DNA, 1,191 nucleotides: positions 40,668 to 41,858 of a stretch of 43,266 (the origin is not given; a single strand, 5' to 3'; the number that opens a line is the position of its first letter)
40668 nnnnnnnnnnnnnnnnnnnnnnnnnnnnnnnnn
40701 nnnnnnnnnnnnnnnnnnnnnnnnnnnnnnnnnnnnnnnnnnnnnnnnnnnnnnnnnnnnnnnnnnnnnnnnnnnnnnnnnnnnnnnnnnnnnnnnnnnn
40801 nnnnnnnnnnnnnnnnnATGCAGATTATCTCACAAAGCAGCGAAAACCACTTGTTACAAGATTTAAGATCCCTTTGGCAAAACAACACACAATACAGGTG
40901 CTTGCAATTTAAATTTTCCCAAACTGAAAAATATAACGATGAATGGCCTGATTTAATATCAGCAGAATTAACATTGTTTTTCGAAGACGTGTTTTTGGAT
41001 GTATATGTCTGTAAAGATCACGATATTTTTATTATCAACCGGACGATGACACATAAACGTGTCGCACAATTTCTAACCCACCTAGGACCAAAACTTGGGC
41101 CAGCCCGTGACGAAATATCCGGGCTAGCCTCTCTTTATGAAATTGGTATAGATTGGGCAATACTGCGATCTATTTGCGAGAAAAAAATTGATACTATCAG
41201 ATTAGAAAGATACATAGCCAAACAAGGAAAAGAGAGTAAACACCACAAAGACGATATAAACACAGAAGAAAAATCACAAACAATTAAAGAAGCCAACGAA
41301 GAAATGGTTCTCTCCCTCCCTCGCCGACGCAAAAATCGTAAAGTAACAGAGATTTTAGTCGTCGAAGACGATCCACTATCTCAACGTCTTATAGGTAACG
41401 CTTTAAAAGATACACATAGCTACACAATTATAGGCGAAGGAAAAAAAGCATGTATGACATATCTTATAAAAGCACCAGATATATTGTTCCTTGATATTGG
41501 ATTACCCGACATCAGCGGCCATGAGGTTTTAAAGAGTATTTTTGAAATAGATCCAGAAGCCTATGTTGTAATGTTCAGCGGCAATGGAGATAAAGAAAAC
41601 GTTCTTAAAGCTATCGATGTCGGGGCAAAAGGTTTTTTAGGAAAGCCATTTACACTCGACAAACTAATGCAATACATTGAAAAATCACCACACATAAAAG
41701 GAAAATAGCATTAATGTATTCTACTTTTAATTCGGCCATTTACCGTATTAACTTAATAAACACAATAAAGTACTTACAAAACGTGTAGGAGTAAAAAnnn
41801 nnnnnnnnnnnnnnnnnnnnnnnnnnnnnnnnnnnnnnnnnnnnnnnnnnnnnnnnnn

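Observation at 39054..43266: Sigma54-wired signalling module: NtrC/LuxO-type activator divergent from an operon of two atypical receiver proteins and a PAS-like histidine kinase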

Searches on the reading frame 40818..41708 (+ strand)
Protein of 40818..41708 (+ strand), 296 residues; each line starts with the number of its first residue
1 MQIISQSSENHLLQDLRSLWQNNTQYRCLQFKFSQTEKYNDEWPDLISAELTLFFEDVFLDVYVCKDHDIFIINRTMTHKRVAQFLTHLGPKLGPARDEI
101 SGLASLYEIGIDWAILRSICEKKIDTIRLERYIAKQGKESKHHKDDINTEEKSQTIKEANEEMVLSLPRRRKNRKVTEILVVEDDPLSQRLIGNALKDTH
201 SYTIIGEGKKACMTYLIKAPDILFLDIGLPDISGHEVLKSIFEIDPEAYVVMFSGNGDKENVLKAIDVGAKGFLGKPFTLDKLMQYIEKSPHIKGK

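Call 6: search_protein_families(library=pfam, proteins=[window:40818-41708:+], max_evalue=0.01)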
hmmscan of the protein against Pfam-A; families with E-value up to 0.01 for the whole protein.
window:40818-41708:+ (296 aa): 1 family
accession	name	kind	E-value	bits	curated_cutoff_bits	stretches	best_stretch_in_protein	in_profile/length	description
PF00072.30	Response_reg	-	1.6e-21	77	30.2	1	179-287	1-110/111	Response regulator receiver domain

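Call 7: search_protein_families(library=ncbifam, proteins=[window:40818-41708:+], max_evalue=0.01)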
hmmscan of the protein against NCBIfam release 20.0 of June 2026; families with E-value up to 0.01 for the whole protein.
window:40818-41708:+ (296 aa): 85 families (the best 25 are shown)
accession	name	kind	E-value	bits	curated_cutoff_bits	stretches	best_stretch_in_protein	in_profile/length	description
NF041367.1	CheY_Halo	equivalog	2.3e-15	56.9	200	1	179-288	1-111/114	chemotaxis protein CheY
NF051870.1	NAssimRespRegNtrX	equivalog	1.5e-13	50.5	600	1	177-289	2-117/452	nitrogen assimilation response regulator NtrX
NF041866.1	EpsW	equivalog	1.5e-13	50.5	200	1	176-287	5-121/131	exopolysaccharide biosynthesis response regulator EpsW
TIGR02915.1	PEP_resp_reg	equivalog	4.1e-13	49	502.6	1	179-292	1-118/445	PEP-CTERM-box response regulator transcription factor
NF007935.0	PRK10651.1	equivalog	4.4e-13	48.9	250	1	173-289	3-122/216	two-component system response regulator NarL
NF001965.0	PRK00742.1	subfamily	7.6e-13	48.4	293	1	178-279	5-110/357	chemotaxis-specific protein-glutamate methyltransferase CheB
TIGR02956.1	TMAO_torS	equivalog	1e-12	47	676.5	1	170-289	695-818/967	TMAO reductase system sensor histidine kinase/response regulator TorS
NF040689.1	MtrAB_MtrA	equivalog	1.5e-12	47.3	300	1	179-287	1-109/219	MtrAB system response regulator MtrA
TIGR02154.1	PhoB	equivalog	6.5e-12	45.2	296.2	1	177-287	3-116/226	phosphate regulon transcriptional regulator PhoB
NF045991.1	RespRegCtrARhodob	equivalog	9.1e-12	45.2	350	1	179-287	3-112/224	response regulator transcription factor CtrA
NF051850.1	RespRegRprY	equivalog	2.1e-11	43.6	370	1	177-288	5-117/234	response regulator transcription factor RprY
TIGR01818.1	ntrC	equivalog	2.1e-11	43.3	558.6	1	179-289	1-112/463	nitrogen regulation protein NR(I)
NF041946.1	LuxO_transreg_Vib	equivalog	3e-11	42.8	800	1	203-288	24-109/463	quorum-sensing sigma-54 dependent transcriptional regulator LuxO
NF011896.0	PRK15369.1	equivalog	5.9e-11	42.4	242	1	176-284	3-114/211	two component system response regulator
NF008296.0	PRK11083.1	equivalog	6.7e-11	42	273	1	176-280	3-107/228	two-component system response regulator CreB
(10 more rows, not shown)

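Call 9: find_homologous_proteins(query=window:40818-41708:+)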
Query window:40818-41708:+ (296 aa): 334 proteins with E <= 0.001 among 954 candidates; the best 120 are listed.
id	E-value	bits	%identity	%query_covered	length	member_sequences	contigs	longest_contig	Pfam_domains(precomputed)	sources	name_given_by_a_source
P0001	9.5e-196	667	100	100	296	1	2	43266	PF00072.31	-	-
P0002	1.0e-173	594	90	100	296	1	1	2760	PF00072.31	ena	-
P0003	4.7e-133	461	70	100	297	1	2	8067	PF00072.31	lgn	-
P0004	6.4e-130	451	67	100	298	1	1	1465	PF00072.31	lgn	-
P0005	1.8e-129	449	66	100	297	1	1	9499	PF00072.31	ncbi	-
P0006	3.1e-129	449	66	100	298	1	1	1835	PF00072.31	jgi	-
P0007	4.1e-129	448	66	100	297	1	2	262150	PF00072.31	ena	-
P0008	1.0e-126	440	66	100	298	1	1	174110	PF00072.31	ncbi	-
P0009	2.2e-126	439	66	100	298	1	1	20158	PF00072.31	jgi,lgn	jgi:two-component system chemotaxis response regulator CheY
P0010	8.3e-121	421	64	100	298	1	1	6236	PF00072.31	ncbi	-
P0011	1.5e-118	413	60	100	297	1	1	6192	PF00072.31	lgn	-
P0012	1.4e-116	407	61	100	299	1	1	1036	PF00072.31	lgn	-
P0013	8.5e-96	339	51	100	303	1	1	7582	PF00072.31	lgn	-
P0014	3.3e-95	337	53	100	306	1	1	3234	PF00072.31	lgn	-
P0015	9.6e-94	332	50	100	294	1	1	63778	PF00072.31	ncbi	-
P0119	8.8e-77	276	45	100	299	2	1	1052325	PF00072.31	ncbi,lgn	-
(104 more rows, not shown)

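Call 10: find_encoding_contigs(protein=P0007, flank=10000, max_places=2)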
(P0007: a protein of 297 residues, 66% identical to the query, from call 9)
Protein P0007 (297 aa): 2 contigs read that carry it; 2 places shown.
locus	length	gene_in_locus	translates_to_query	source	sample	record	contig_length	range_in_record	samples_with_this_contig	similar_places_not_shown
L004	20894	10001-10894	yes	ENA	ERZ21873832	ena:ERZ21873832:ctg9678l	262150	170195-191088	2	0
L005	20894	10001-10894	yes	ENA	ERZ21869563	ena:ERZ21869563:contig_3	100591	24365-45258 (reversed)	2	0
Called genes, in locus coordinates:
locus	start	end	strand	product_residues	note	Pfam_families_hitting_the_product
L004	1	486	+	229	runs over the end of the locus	-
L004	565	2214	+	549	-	PF17767:NAPRTase_N, PF17956:NAPRTase_C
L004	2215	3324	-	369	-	-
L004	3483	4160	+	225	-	PF00857:Isochorismatase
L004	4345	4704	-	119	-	-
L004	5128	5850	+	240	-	PF00106:adh_short, PF01370:Epimerase (weak), PF08659:KR, PF13561:adh_short_C2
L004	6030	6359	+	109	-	-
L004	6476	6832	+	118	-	-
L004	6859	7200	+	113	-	-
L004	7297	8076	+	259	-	-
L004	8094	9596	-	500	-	PF00072:Response_reg, PF00158:Sigma54_activat, PF07728:AAA_5 (weak), PF14532:Sigma54_activ_2, PF25601:AAA_lid_14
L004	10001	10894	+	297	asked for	PF00072:Response_reg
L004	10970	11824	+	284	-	PF00072:Response_reg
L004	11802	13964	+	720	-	PF00512:HisKA, PF02518:HATPase_c, PF00072:Response_reg, PF01627:Hpt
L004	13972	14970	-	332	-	PF00268:Ribonuc_red_sm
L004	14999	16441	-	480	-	PF02867:Ribonuc_red_lgC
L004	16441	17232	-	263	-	PF08343:RNR_N, PF00317:Ribonuc_red_lgN, PF02867:Ribonuc_red_lgC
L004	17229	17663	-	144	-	PF07972:Flavodoxin_NdrI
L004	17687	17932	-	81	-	PF00462:Glutaredoxin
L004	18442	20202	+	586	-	PF00583:Acetyltransf_1, PF13508:Acetyltransf_7 (weak), PF02655:ATP-grasp_3 (faint), PF08443:RimK (faint)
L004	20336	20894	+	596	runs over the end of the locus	PF00583:Acetyltransf_1, PF13508:Acetyltransf_7 (weak), PF08445:FR47 (faint), PF08443:RimK (faint)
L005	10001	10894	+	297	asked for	PF00072:Response_reg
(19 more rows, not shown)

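Call 11: find_encoding_contigs(protein=P0008, flank=10000, max_places=2)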
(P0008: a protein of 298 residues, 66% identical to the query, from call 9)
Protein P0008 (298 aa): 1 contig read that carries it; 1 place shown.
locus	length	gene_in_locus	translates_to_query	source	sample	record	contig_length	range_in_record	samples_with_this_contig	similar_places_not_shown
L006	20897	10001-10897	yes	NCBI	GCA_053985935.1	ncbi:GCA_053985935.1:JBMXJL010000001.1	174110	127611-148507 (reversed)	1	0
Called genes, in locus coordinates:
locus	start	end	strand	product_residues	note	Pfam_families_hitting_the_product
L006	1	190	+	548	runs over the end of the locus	PF17767:NAPRTase_N, PF17956:NAPRTase_C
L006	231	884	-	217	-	-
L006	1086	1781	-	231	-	PF01177:Asp_Glu_race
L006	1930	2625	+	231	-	PF00857:Isochorismatase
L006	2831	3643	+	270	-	-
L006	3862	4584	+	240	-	PF00106:adh_short, PF08659:KR, PF13561:adh_short_C2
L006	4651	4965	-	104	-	-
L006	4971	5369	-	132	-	-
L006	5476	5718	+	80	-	-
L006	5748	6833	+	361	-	PF01145:Band_7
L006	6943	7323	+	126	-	-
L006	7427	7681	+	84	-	PF07927:HicA_toxin (weak)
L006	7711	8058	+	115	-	PF05534:HicB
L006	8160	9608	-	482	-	PF00072:Response_reg, PF00158:Sigma54_activat, PF14532:Sigma54_activ_2, PF25601:AAA_lid_14, PF02954:HTH_8 (weak)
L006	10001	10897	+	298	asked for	PF00072:Response_reg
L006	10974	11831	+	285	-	PF00072:Response_reg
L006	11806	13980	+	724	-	PF00512:HisKA, PF02518:HATPase_c, PF00072:Response_reg, PF01627:Hpt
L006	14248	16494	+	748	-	PF02743:dCache_1, PF00672:HAMP, PF00015:MCPsignal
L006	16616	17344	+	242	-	PF01135:PCMT, PF13847:Methyltransf_31, PF13649:Methyltransf_25 (weak)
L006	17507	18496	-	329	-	PF00268:Ribonuc_red_sm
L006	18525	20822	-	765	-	PF08343:RNR_N, PF00317:Ribonuc_red_lgN, PF02867:Ribonuc_red_lgC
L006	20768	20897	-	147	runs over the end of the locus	PF07972:Flavodoxin_NdrI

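Call 12: find_encoding_contigs(protein=P0119, flank=10000, max_places=2)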
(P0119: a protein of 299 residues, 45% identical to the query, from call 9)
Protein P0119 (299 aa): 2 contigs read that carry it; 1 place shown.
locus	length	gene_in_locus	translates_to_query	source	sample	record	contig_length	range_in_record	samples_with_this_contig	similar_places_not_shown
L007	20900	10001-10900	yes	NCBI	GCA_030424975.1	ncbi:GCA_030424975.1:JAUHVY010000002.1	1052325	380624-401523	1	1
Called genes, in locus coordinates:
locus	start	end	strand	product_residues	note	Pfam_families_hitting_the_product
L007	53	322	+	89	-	-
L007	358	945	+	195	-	-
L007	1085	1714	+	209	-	-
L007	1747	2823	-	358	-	PF02618:YceG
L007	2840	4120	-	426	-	PF00109:ketoacyl-synt, PF02801:Ketoacyl-synt_C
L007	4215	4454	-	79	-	PF00550:PP-binding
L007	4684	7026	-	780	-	PF00512:HisKA, PF02518:HATPase_c, PF00072:Response_reg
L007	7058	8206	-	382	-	PF00532:Peripla_BP_1, PF13407:Peripla_BP_4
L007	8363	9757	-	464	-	PF00072:Response_reg, PF00158:Sigma54_activat, PF14532:Sigma54_activ_2, PF00004:AAA (weak), PF07728:AAA_5, PF25601:AAA_lid_14, PF02954:HTH_8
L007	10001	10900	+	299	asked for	PF00072:Response_reg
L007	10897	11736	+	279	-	PF00072:Response_reg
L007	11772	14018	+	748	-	PF00989:PAS, PF08448:PAS_4, PF13426:PAS_9, PF08447:PAS_3, PF00512:HisKA, PF02518:HATPase_c, PF00072:Response_reg, PF01627:Hpt, +1 more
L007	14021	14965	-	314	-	PF01370:Epimerase, PF04321:RmlD_sub_bind, PF16363:GDP_Man_Dehyd, PF02719:Polysacc_synt_2 (weak)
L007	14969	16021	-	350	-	PF01370:Epimerase, PF04321:RmlD_sub_bind, PF16363:GDP_Man_Dehyd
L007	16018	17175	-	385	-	PF00483:NTP_transferase, PF22640:ManC_GMP_beta-helix, PF01050:MannoseP_isomer, PF07883:Cupin_2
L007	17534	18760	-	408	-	PF06609:TRI12 (weak), PF00083:Sugar_tr, PF07690:MFS_1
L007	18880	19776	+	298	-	-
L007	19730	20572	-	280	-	PF04116:FA_hydroxylase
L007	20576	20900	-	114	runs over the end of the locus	-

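Call 20: find_related_loci(query=A1, collection=genome_contigs, flank=8000)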
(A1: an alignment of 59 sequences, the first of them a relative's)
Query A1 (296 aa) in genome_contigs; peptide patterns used: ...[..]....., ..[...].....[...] (x = any residue, [..] = any of these).
509 stretches matched a pattern; 422 encode a relative of the query (tblastn E <= 1e-3); the best 80 are kept; 80 distinct loci.
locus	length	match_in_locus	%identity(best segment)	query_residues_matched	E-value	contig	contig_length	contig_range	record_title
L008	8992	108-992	66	1-296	5e-136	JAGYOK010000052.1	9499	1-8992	MAG: Alphaproteobacteria bacterium isolate M55B166 52, whole genome shotgun sequence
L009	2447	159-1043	63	1-296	3e-136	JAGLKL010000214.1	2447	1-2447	MAG: Alphaproteobacteria bacterium isolate RS_4_32 ROV157_4.bin.32.fa_214, whole genome shotgun sequence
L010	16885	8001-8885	51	1-296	2e-100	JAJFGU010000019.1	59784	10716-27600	MAG: Alphaproteobacteria bacterium isolate OFTM66 OFTM66_18, whole genome shotgun sequence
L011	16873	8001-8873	51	1-296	7e-98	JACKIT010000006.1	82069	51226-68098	MAG: Rhodospirillales bacterium isolate HK-STAS-PROT-19 HK-STAS-PROT-19_6, whole genome shotgun sequence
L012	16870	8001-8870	51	1-296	6e-97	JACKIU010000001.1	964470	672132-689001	MAG: Rhodospirillales bacterium isolate HK-STAS-PROT-20 HK-STAS-PROT-20_1, whole genome shotgun sequence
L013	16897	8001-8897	50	1-296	2e-94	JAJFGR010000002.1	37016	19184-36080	MAG: Alphaproteobacteria bacterium isolate OFTM95 OFTM95_1, whole genome shotgun sequence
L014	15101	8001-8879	49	1-296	2e-94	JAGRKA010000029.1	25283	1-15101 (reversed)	MAG: Alphaproteobacteria bacterium isolate HKST-UBA27 NODE_29_length_25283_cov_5.118702, whole genome shotgun sequence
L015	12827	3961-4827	49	1-296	4e-94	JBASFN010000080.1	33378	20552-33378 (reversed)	MAG: Alphaproteobacteria bacterium isolate MFD03500_ilm_asm_bin21 k127_88021, whole genome shotgun sequence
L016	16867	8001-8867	52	1-296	1e-93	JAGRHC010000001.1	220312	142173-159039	MAG: Alphaproteobacteria bacterium isolate HKST-UBA19 2011-04-20_1_(paired)_contig_2056, whole genome shotgun sequence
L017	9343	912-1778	48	1-296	2e-93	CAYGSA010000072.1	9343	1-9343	MAG TPA_asm: uncultured Micavibrio sp. isolate ERP117304_co2_190 genome assembly, contig: NODE_5779_length_9343_cov_9.73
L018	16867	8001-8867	51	3-296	9e-92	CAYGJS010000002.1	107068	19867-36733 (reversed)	MAG TPA_asm: uncultured Micavibrio sp. isolate ERP117304_co1_100 genome assembly, contig: NODE_248_length_107068_cov_18.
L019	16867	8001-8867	46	1-296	2e-91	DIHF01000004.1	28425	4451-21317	MAG TPA_asm: Micavibrio sp. UBA5703 UBA5703_contig_7293, whole genome shotgun sequence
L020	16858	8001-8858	48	1-293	3e-91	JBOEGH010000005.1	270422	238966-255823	MAG: Alphaproteobacteria bacterium isolate PBSAalp16 PBSAc_contig_116, whole genome shotgun sequence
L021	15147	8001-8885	49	1-296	2e-90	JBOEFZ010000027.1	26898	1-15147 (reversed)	MAG: Alphaproteobacteria bacterium isolate PBSAalp14 PBSAc_contig_824, whole genome shotgun sequence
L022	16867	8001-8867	46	1-296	9e-90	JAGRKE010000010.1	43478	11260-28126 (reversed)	MAG: Alphaproteobacteria bacterium isolate HKST-UBA31 k127_1250340, whole genome shotgun sequence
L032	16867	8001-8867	45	1-296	2e-84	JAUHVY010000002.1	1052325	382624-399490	MAG: Alphaproteobacteria bacterium isolate 1_bin.40 NODE_3_length_1052325_cov_25.225944, whole genome shotgun sequence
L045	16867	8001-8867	35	1-296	1e-58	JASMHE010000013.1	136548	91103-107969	MAG: Alphaproteobacteria bacterium isolate ETNP7_MAG_65 c_000002113403, whole genome shotgun sequence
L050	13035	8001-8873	35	1-293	1e-55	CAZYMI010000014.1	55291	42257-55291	MAG TPA_asm: uncultured Pseudobdellovibrionaceae bacterium isolate SRP287051_co2_47 genome assembly, contig: NODE_1301_l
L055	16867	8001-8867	33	1-296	5e-55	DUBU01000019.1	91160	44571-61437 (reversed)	MAG TPA_asm: Micavibrio sp. isolate UWMA-0310 NODE_399_length_91160_cov_0.114890, whole genome shotgun sequence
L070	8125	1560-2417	32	1-296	2e-48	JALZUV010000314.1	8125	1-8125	MAG: Rickettsiales bacterium isolate g2_MAG_00008 g2_MAG_00008_000000000314, whole genome shotgun sequence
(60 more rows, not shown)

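Call 24: predict_structure(alignment_id=A1)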
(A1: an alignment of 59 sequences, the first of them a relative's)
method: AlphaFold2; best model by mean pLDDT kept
length: 296 residues; sequences in the alignment: 59
mean_pLDDT: 88.4   pTM: 0.50
mean pLDDT of the five models: 88.4, 87.8, 86.8, 85.7, 85.5
residues with pLDDT >= 90: 204; 70-90: 67; 50-70: 13; < 50: 12
segments of 3 or more residues with pLDDT < 50: 140-150
pLDDT, mean of each block of 10 residues (from residue 1): 91 97 96 91 92 83 95 94 92 78 94 97 92 74 43 62 91 94 95 93 94 95 94 93 95 82 86 89 94 84
secondary structure, 60 per line:
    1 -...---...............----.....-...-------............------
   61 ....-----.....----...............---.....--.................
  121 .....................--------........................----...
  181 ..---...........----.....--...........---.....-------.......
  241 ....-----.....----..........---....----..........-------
elements in order: E2-4 H8-22 E27-31 H43-54 E61-64 E70-74 H79-93 H97-101 E104-108 H109-141 H150-173 E178-182 H186-196 E201-205 H208-218 E222-226 H234-244 E250-254 H259-268 E272-275 H280-289

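Call 27: fold_search(model_id=the predicted structure, library=pdb)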
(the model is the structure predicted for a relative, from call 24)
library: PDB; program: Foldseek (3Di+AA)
matches with E <= 10: 1812; with E <= 0.001: 600
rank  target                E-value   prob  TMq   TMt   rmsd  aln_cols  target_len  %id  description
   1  6c40_B                4.1e-10  1.00  0.37  0.90   1.5       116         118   28  CheY41PyTyrD54K from Thermotoga maritima (released 2018-10-17)
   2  4qyw                  5.2e-10  1.00  0.37  0.89   1.6       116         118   28  Structure of phosphono-CheY from T.maritima (released 2015-08-19)
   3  1tmy                  1.2e-09  1.00  0.36  0.88   2.0       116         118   28  CHEY FROM THERMOTOGA MARITIMA (APO-I) (released 1997-11-19)
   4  8svz_B                2.3e-09  1.00  0.37  0.89   1.5       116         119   32  Structure of the Francisella response regulator KdpE receiver domain (released 2024-06-12)
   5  6ekg                  2.8e-09  1.00  0.36  0.83   2.5       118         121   26  Crystal structure of an archaeal CheY from Methanoccocus maripaludis (released 2018-01-31)
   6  4iga_A                3.0e-09  1.00  0.36  0.88   1.9       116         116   28  The crystal structure of an activated Thermotoga maritima CheY with N-terminal region of FliM (released 2013-04-24)
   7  8svz_A                3.3e-09  1.00  0.37  0.88   1.5       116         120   32  Structure of the Francisella response regulator KdpE receiver domain (released 2024-06-12)
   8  4d6y_A                3.3e-09  1.00  0.36  0.86   1.5       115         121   35  Crystal structure of the receiver domain of NtrX from Brucella abortus in complex with beryllofluoride and magnesium (released 2015-07-08)
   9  8fk2_A                4.5e-09  1.00  0.36  0.85   1.5       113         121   25  The N-terminal VicR from Streptococcus mutans (released 2023-10-25)
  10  3nhz_C                5.1e-09  1.00  0.37  0.88   1.9       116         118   26  Structure of N-terminal Domain of MtrA (released 2010-08-11)
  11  3nhz_A                5.4e-09  1.00  0.37  0.88   1.9       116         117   26  Structure of N-terminal Domain of MtrA (released 2010-08-11)
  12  7od9_A                5.4e-09  1.00  0.35  0.81   2.5       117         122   27  Crystal structure of activated CheY fused to the C-terminal domain of CheF (released 2022-04-27)
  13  3nns_A                6.1e-09  1.00  0.37  0.89   1.9       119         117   27  BeF3 Activated DrrB Receiver Domain (released 2010-08-11)
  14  5m7o_A                6.4e-09  1.00  0.37  0.25   1.6       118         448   34  Crystal structure of NtrX from Brucella abortus processed with the CrystalDirect automated mounting and cryo-cooling t (released 2017-01-25)
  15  6ifh                  6.8e-09  1.00  0.37  0.91   1.3       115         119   25  Unphosphorylated Spo0F from Paenisporosarcina sp. TG-14 (released 2019-01-16)
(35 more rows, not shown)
